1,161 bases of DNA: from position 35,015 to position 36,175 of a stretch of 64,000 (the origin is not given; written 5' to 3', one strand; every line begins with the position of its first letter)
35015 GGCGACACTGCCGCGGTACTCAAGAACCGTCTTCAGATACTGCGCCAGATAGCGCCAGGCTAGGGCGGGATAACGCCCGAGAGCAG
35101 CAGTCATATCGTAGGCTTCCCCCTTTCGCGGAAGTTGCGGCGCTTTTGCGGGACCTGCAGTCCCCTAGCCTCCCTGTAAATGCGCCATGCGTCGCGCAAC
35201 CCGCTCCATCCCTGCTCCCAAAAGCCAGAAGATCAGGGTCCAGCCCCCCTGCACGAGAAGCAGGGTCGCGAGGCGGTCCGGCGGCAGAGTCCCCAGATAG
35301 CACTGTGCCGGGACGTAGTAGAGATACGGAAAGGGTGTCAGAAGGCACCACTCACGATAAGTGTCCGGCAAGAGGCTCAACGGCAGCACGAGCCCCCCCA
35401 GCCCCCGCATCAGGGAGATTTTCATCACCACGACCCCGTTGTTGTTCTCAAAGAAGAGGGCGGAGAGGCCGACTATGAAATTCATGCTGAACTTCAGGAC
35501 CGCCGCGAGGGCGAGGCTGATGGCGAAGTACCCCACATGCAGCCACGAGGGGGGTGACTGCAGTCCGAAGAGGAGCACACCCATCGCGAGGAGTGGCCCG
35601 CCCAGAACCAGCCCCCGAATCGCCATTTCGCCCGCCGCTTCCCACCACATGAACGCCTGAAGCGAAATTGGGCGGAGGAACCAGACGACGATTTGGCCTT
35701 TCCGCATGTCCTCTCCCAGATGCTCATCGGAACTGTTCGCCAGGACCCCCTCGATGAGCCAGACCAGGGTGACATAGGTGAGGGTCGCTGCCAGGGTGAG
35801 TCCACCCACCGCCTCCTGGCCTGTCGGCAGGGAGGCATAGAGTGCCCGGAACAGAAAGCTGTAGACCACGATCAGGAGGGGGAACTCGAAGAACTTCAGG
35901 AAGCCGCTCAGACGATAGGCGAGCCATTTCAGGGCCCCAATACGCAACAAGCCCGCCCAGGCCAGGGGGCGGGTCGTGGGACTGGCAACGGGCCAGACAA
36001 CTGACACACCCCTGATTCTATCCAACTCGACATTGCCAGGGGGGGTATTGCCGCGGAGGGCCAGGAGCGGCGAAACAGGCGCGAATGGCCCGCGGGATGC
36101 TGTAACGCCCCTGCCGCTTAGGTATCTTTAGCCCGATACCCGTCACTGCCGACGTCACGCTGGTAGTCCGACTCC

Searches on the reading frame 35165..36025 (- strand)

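Call 8: search_protein_families(library=pfam, proteins=[window:35165-36025:-], max_evalue=0.01)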
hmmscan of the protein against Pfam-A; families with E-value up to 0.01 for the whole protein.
window:35165-36025:- (286 aa): 1 family
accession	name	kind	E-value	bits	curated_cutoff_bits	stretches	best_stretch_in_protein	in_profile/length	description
PF06182.17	ABC2_membrane_6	-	9.2e-16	58.8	22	1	53-269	5-213/229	ABC-2 family transporter protein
